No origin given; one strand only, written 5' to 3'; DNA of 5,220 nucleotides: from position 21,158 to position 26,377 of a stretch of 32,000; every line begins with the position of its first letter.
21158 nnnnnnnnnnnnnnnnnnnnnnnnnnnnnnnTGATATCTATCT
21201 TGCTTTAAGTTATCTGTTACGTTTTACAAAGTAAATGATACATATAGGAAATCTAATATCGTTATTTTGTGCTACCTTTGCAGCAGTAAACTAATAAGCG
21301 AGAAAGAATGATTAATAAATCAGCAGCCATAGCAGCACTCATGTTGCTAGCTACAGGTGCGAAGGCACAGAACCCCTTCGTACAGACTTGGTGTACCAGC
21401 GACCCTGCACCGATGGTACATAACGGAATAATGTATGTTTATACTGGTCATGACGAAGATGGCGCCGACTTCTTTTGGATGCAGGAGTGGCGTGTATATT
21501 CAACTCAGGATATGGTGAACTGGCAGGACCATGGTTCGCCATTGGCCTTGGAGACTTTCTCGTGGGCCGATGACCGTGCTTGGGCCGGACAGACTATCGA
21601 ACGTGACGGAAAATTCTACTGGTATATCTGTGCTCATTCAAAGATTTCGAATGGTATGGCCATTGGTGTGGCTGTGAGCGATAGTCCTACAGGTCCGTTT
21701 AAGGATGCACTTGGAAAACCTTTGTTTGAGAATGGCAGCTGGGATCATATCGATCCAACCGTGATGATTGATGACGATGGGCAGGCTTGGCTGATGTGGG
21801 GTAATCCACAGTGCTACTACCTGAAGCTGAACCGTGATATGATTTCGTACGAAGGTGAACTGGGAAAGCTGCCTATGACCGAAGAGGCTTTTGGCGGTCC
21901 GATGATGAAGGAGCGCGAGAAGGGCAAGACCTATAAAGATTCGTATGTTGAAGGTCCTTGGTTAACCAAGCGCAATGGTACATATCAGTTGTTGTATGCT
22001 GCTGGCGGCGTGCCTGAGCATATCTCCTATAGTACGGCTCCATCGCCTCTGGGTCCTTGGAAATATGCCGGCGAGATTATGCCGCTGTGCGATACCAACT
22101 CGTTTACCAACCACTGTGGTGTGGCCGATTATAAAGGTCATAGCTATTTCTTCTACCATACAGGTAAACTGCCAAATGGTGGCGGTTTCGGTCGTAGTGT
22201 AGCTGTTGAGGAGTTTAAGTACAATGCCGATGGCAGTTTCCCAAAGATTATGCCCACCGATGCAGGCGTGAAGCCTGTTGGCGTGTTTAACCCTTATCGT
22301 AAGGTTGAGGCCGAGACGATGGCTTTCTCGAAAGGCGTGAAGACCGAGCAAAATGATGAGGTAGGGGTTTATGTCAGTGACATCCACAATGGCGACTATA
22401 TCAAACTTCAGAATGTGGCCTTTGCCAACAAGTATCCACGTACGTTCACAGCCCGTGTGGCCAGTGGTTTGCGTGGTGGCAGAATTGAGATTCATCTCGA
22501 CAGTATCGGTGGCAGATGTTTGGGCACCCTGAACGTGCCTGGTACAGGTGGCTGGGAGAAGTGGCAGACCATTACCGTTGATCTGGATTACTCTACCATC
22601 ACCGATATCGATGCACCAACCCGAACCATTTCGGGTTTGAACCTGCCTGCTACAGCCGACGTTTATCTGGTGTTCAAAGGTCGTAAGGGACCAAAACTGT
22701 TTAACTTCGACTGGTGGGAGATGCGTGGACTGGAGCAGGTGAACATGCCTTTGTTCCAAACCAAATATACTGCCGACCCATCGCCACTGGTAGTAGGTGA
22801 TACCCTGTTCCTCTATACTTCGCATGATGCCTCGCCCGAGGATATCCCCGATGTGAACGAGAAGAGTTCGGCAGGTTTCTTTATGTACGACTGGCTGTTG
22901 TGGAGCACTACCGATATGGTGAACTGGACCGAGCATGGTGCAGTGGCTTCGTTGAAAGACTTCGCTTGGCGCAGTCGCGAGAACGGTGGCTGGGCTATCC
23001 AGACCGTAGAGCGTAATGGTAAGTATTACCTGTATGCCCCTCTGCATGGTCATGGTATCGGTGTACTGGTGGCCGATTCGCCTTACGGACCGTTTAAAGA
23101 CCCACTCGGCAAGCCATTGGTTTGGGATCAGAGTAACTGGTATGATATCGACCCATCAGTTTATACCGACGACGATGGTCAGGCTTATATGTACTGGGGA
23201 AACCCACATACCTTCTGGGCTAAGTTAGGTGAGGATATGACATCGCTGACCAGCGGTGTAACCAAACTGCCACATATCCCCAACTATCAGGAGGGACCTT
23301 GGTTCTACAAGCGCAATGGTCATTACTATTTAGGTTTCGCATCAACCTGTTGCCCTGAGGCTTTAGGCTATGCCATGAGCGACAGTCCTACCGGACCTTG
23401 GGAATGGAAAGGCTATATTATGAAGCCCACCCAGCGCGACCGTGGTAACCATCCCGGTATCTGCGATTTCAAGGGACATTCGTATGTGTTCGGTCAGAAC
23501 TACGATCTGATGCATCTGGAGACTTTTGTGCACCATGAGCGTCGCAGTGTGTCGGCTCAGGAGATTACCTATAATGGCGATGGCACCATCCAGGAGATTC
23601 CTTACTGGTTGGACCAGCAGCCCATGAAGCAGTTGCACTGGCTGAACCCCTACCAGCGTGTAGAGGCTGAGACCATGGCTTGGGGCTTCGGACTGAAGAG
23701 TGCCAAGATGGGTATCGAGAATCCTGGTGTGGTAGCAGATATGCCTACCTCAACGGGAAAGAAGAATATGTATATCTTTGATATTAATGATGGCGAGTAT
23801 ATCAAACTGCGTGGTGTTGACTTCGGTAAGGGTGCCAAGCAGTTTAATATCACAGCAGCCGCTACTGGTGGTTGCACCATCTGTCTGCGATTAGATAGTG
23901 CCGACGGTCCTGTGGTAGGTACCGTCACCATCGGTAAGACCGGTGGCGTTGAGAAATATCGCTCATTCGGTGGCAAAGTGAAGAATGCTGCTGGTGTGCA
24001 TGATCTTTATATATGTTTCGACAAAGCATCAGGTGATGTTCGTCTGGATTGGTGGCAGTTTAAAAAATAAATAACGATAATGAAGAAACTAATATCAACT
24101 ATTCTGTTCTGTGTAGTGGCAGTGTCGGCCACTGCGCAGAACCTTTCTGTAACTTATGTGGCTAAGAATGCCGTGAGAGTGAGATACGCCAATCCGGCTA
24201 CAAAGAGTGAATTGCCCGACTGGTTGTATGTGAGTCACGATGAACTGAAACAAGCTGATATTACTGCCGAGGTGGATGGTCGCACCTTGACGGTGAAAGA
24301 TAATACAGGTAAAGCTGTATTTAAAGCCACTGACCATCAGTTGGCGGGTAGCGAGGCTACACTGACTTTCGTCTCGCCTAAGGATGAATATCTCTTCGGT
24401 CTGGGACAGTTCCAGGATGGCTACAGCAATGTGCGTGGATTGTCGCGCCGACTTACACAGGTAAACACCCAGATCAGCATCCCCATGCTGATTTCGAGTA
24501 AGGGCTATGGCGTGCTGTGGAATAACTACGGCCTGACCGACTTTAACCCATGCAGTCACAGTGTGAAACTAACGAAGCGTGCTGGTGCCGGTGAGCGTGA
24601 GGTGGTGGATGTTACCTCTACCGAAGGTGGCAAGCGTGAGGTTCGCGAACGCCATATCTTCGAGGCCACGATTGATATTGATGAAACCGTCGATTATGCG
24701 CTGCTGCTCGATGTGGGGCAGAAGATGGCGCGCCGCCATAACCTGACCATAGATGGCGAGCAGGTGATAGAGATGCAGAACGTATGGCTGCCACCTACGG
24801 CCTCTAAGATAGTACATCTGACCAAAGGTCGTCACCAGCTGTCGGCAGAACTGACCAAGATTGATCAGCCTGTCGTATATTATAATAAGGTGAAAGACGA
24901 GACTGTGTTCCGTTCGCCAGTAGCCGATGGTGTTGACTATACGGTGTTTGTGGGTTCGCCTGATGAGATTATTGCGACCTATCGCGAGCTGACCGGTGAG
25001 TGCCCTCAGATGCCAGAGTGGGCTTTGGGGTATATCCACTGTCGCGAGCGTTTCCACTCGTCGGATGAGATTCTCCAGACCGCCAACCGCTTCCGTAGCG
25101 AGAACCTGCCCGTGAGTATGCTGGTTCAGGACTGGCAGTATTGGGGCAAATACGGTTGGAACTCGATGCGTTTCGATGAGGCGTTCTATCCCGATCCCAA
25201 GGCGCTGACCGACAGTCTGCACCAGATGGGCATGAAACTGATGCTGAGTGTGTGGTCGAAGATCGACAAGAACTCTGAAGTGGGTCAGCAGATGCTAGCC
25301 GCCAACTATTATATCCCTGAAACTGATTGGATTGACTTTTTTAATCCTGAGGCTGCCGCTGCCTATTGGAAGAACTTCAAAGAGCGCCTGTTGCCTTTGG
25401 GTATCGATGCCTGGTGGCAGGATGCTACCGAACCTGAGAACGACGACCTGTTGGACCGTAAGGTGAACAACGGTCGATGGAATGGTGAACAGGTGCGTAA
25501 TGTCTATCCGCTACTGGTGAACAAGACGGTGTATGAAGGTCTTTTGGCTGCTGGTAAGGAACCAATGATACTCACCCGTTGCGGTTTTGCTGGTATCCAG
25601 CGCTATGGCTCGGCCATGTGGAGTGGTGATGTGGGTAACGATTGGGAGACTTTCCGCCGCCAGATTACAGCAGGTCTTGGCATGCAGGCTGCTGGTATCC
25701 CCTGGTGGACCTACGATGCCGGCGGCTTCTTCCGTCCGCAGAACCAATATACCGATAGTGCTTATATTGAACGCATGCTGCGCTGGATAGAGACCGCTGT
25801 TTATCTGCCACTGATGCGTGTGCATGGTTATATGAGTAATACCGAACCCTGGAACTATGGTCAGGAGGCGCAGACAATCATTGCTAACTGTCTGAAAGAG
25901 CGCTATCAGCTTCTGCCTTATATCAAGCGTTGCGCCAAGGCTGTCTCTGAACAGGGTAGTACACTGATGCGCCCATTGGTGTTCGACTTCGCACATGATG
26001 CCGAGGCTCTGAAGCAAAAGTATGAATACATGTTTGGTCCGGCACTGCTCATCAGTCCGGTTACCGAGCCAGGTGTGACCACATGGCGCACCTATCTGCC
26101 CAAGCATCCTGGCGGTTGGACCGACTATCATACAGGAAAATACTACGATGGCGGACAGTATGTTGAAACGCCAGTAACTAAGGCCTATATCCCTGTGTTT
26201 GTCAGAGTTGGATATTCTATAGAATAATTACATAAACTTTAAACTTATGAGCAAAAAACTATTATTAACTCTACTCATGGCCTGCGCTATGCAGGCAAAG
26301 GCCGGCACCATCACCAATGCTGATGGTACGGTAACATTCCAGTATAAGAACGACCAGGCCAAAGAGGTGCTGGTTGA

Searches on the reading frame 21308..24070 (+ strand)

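Call 8: search_protein_families(library=pfam, proteins=[window:21308-24070:+], max_evalue=0.00001)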
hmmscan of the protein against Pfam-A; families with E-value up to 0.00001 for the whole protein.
window:21308-24070:+ (920 aa): 3 families
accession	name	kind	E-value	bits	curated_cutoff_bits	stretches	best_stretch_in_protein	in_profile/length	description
PF04616.20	Glyco_hydro_43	-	1.1e-83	281.4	32.2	2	21-310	2-287/288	Glycosyl hydrolases family 43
PF03422.21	CBM_6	-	4.6e-50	169.5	28.9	2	334-472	1-123/125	Carbohydrate binding module (family 6)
PF18099.7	CBM_35_2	-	1.1e-13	51.6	23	0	815-917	11-111/112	Carbohydrate binding module (family 35)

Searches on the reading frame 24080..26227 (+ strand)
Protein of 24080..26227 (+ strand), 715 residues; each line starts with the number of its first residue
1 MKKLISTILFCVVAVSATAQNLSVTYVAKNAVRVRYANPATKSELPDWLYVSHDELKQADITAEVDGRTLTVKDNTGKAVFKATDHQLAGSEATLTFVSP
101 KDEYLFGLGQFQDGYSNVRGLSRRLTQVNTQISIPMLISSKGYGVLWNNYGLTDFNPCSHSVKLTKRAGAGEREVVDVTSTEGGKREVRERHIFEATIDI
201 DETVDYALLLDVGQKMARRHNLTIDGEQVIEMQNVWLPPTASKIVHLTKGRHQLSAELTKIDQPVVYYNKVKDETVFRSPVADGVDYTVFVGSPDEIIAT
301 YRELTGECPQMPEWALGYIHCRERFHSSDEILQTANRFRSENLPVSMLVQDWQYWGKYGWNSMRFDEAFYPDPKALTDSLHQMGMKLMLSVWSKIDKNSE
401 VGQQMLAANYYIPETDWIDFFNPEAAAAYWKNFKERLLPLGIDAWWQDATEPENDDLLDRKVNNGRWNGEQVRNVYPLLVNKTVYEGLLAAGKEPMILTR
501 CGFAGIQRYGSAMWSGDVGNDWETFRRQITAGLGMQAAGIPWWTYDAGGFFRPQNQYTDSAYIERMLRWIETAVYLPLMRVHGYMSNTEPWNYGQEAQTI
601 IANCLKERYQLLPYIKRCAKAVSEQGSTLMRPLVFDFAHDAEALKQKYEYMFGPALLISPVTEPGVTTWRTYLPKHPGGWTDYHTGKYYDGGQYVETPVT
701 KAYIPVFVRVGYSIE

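Call 8: search_protein_families(library=pfam, proteins=[window:24080-26227:+], max_evalue=0.00001)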
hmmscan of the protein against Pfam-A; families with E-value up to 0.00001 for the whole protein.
window:24080-26227:+ (715 aa): 3 families
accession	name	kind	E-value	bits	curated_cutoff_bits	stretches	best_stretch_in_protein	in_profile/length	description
PF01055.32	Glyco_hydro_31_2nd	-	4.8e-82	276.4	23.5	1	309-615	2-325/328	Glycosyl hydrolases family 31 TIM-barrel domain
PF21365.3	Glyco_hydro_31_3rd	-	2.2e-25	89.3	24.4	1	626-712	1-85/87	Glycosyl hydrolase family 31 C-terminal domain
PF13802.12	Gal_mutarotas_2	-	5.3e-07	30.5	27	0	23-155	3-183/184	Glycosyl hydrolase 31 N-terminal galactose mutarotase-like domain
